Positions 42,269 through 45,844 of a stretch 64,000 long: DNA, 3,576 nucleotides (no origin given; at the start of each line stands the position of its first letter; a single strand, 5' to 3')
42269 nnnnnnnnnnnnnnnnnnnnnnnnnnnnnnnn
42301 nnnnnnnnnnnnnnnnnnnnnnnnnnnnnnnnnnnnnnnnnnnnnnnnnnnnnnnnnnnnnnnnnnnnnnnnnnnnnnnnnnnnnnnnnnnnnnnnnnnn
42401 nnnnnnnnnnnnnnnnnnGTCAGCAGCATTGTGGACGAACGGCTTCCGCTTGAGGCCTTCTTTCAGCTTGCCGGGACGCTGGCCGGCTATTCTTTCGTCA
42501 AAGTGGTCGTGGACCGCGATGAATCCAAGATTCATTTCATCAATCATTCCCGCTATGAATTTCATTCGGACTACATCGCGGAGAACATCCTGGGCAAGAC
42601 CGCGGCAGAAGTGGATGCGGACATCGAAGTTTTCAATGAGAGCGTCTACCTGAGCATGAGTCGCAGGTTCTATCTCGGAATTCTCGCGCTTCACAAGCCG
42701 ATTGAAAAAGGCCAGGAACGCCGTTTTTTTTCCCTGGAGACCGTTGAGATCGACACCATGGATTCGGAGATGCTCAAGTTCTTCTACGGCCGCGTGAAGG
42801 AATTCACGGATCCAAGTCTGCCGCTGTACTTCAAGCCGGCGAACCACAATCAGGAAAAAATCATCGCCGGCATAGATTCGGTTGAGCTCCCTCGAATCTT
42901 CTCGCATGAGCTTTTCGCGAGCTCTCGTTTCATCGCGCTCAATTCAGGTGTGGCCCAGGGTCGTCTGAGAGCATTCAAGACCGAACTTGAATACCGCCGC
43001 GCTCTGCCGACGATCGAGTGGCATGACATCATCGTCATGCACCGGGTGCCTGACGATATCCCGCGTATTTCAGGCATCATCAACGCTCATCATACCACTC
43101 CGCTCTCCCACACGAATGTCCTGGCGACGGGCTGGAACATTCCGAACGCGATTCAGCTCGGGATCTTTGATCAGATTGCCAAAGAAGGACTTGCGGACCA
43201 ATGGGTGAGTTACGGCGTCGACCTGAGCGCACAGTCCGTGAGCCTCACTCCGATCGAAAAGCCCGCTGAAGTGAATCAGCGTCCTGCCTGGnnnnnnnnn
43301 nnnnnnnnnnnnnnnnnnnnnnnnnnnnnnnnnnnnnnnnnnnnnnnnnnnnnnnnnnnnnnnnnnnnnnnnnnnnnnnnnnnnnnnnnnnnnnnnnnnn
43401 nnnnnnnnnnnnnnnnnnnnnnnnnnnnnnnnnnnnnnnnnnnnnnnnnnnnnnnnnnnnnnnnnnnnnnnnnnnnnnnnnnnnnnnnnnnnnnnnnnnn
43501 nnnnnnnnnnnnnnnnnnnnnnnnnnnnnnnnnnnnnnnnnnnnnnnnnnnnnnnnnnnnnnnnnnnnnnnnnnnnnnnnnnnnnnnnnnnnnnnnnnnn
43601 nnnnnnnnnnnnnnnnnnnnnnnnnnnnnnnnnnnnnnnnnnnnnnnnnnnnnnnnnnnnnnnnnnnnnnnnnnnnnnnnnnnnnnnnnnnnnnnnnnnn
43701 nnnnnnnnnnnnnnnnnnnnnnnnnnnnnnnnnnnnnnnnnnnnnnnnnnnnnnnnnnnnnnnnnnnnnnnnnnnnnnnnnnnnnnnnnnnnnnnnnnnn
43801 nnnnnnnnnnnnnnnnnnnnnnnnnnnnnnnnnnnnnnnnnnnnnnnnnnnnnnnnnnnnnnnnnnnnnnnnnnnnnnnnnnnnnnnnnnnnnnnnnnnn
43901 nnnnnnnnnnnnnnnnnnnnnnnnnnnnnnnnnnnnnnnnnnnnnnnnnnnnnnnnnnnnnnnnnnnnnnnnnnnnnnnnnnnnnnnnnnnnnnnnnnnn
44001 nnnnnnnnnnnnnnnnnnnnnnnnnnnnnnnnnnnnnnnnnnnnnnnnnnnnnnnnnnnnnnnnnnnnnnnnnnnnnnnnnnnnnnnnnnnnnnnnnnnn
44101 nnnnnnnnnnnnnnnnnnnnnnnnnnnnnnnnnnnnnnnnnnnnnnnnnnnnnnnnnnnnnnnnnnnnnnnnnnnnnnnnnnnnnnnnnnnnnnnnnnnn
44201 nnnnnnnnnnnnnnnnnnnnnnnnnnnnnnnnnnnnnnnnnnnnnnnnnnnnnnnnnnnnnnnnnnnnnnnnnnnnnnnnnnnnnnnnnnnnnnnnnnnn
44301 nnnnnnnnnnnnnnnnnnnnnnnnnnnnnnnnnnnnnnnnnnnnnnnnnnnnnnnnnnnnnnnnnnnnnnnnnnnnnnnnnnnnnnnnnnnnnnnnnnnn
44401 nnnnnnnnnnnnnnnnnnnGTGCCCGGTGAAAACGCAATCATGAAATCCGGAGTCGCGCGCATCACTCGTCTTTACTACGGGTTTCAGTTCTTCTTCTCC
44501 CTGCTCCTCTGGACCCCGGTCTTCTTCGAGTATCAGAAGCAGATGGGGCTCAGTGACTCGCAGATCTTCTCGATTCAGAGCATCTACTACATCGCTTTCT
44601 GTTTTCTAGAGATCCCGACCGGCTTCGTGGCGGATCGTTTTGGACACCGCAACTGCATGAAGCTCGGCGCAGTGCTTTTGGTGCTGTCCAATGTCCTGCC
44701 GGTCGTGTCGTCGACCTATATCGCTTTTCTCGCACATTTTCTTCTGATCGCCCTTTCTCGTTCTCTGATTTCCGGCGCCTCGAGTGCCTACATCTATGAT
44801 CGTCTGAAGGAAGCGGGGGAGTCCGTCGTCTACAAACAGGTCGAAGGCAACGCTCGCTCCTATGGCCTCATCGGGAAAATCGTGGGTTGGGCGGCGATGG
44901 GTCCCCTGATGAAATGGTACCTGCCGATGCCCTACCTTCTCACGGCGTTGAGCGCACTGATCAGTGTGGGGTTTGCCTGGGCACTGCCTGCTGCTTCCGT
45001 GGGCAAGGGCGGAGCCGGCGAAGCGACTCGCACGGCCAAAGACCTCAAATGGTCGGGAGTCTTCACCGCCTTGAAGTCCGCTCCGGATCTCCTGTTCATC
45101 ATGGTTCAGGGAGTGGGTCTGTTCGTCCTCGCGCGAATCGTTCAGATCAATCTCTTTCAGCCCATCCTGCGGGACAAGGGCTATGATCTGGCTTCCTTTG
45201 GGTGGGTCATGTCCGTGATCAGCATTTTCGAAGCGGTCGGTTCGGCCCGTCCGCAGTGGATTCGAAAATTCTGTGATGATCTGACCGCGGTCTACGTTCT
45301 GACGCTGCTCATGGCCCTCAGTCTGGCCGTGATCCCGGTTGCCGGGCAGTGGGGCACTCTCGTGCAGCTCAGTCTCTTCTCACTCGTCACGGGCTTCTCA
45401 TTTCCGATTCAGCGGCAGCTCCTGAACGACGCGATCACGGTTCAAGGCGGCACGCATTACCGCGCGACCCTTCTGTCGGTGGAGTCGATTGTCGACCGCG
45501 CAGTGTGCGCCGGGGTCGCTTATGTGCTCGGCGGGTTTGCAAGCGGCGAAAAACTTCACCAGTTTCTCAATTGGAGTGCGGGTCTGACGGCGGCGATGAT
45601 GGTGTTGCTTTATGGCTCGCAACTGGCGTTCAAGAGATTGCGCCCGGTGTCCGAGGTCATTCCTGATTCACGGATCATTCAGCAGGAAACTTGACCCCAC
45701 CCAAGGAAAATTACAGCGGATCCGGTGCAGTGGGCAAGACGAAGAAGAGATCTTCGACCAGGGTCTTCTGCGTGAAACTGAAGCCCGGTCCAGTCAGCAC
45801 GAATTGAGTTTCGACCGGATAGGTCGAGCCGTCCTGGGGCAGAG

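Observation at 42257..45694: Permuted PEP-utilizing-enzyme-family protein followed by an MFS transporter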

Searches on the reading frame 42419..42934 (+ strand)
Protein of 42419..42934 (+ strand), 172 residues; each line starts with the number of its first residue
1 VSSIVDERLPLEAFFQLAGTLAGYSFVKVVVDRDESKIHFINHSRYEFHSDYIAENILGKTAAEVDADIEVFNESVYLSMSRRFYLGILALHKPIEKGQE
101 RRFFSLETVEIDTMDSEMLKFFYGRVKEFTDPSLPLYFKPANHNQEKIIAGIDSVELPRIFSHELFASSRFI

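Call 57: search_solved_structures(query=A4, max_evalue=10, show_alignments=2)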
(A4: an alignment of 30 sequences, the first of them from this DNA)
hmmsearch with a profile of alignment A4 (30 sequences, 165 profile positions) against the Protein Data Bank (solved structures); distinct sequences matched with E-value up to 10: 3.
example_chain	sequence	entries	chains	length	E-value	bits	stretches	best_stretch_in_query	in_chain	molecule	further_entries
7suk_SQ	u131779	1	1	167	0.2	14.6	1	83-133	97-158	rRNA-processing protein FCF2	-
5wlc_SQ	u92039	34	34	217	0.31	14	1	83-134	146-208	Fcf2 | rRNA-processing protein FCF2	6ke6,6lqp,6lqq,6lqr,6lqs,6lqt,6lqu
3ip3_A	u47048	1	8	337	0.64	13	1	109-159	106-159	Oxidoreductase, putative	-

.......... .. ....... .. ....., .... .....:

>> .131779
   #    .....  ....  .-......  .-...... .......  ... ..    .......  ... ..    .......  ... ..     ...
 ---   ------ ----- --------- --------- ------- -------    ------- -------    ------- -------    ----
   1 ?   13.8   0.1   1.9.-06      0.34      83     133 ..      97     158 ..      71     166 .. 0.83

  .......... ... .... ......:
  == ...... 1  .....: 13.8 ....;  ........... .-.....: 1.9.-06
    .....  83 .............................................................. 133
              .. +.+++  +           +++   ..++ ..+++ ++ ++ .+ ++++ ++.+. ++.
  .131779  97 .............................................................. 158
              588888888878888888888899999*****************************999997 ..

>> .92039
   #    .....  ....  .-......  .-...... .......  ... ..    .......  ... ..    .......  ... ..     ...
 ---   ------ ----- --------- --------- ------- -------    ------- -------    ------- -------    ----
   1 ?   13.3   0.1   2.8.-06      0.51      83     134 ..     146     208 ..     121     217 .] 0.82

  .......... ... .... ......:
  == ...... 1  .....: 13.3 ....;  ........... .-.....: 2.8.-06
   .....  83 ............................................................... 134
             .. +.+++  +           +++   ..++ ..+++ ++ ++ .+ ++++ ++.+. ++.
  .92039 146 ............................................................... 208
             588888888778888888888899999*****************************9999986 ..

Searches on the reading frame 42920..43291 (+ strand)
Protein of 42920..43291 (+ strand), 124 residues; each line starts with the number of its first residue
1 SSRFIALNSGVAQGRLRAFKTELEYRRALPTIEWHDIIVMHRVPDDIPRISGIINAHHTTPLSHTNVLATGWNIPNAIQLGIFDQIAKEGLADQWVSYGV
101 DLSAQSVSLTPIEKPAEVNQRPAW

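Call 30: search_protein_families(library=pfam, proteins=[window:42920-43291:+], max_evalue=10)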
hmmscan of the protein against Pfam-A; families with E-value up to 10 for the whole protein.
window:42920-43291:+ (124 aa): 1 family
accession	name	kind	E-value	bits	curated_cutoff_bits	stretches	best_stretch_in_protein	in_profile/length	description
PF00391.29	PEP-utilizers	-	0.061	13.4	23.1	1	46-89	19-61/72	PEP-utilising enzyme, mobile domain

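Call 78: search_solved_structures(query=A6, max_evalue=10, show_alignments=4)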
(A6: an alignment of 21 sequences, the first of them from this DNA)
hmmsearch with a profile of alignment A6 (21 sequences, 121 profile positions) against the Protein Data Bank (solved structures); distinct sequences matched with E-value up to 10: 2.
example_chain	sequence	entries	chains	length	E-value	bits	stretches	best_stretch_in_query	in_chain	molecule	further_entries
5tmx_A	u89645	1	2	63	0.87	12.3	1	75-108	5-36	Protein SinI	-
1b35_D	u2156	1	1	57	0.91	12.2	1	57-85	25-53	PROTEIN (CRICKET PARALYSIS VIRUS, VP4)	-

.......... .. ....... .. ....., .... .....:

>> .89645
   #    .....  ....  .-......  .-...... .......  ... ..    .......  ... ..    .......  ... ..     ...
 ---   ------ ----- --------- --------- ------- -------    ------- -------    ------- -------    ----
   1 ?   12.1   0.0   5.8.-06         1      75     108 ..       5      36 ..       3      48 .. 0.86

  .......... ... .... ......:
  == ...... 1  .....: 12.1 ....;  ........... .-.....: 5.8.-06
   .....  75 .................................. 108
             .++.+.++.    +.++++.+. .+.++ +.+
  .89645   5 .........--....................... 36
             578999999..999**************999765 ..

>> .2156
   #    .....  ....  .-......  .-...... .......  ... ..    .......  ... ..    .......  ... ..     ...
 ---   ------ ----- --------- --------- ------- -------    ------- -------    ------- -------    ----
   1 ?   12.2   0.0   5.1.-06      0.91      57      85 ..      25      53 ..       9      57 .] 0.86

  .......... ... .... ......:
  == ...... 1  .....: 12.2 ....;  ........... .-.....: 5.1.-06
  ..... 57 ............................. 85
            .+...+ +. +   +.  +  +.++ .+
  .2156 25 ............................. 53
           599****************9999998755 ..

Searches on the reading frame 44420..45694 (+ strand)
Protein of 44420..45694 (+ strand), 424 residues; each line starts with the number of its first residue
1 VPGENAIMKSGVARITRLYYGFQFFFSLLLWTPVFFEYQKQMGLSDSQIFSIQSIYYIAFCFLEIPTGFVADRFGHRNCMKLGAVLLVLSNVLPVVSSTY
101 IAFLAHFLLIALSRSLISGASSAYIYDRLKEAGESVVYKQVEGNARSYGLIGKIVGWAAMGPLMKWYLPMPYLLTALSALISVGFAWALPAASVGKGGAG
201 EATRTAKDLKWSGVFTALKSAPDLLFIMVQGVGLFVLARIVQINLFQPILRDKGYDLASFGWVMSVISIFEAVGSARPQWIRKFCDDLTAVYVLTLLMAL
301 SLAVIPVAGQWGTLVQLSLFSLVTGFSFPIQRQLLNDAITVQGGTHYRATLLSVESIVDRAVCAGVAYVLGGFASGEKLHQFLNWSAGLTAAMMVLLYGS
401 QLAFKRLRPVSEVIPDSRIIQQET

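Call 6: search_protein_families(library=pfam, proteins=[window:44420-45694:+], max_evalue=1)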
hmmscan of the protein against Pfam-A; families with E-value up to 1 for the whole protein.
window:44420-45694:+ (424 aa): 1 family
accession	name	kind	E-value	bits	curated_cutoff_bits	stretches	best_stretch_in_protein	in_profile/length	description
PF07690.21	MFS_1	-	2e-16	60.3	33.4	1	31-350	15-330/347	Major Facilitator Superfamily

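Call 7: search_protein_families(library=ncbifam, proteins=[window:44420-45694:+], max_evalue=1)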
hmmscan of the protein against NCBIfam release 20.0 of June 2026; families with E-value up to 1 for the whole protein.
window:44420-45694:+ (424 aa): 16 families
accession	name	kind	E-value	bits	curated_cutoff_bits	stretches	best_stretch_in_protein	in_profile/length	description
NF000043.1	tet_MFS_P_a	exception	3.3e-06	26.2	750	1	43-190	38-181/420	tetracycline efflux MFS transporter TetA(P)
TIGR00880.1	2_A_01_02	superfamily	8.9e-06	25.9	131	1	62-182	13-130/141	multidrug resistance protein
NF000219.1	FloR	exception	3.7e-05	23.2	700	1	51-188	53-191/404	chloramphenicol/florfenicol efflux MFS transporter FloR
TIGR00881.1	2A0104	subfamily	4.5e-05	22.7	407.75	1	39-115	22-98/379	phosphoglycerate transporter protein PgtP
TIGR00886.1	2A0108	subfamily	4.5e-05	22.7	311.7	1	25-111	14-102/368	NarK family nitrate/nitrite MFS transporter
NF033733.1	MFS_ArsK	equivalog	0.00011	21.2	400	1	37-138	29-132/388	arsenite efflux MFS transporter ArsK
NF046060.1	NagP_SO3503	equivalog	0.00031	19.8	625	1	38-126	31-123/423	N-acetylglucosamine MFS transporter NagP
NF049980.1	SfMCT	equivalog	0.00052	18.8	320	1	38-109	28-99/378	L-lactate MFS transporter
TIGR00883.1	2A0106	subfamily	0.00073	18.7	443.45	1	21-112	235-328/400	metabolite/H+ symporter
NF011931.1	PRK15402.1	subfamily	0.001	18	439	1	55-272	52-259/401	MdfA family multidrug efflux MFS transporter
TIGR00893.1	2A0114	subfamily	0.0015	17.6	395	1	39-89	21-71/399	D-galactonate transporter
NF000049.1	tet_MFS_40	exception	0.0031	16.7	800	1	48-176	44-168/406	tetracycline efflux MFS transporter Tet(40)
NF040872.1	MFS_HP1165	exception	0.0039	16.3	700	1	19-137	8-128/385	HP1165 family MFS efflux transporter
TIGR00885.1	fucP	equivalog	0.0048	16.1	280.4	1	33-126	24-120/410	L-fucose:H+ symporter permease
NF008654.0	PRK11652.1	equivalog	0.0059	15.5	479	1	30-109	27-106/397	multidrug efflux MFS transporter EmrD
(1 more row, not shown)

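Call 34: search_solved_structures(query=window:44420-45694:+, max_evalue=0.01)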
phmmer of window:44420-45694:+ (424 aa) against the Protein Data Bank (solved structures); distinct sequences matched with E-value up to 0.01: 0.

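Call 62: search_protein_families(library=padloc, proteins=[window:44420-45694:+], max_evalue=0.01)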
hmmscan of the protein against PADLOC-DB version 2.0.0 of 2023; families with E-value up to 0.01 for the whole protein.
window:44420-45694:+ (424 aa): 0 families

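Call 75: search_solved_structures(query=A5, max_evalue=0.1)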
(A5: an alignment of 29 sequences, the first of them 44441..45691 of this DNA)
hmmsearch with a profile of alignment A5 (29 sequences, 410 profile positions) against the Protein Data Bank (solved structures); distinct sequences matched with E-value up to 0.1: 5.
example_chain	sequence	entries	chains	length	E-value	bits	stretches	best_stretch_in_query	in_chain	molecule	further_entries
6g9x_A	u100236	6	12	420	0.012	17.8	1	37-109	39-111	Major facilitator superfamily MFS_1 | L-lactate transporter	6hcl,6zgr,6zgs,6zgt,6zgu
8et6_A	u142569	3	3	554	0.012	17.7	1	51-107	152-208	OCT1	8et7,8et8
6h7u_A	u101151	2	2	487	0.059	15.5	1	28-108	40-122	Peptide ABC transporter permease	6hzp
6exs_A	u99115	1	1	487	0.059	15.5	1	28-108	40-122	Peptide ABC transporter permease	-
6gz9_A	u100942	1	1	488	0.059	15.5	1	28-108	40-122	Peptide ABC transporter permease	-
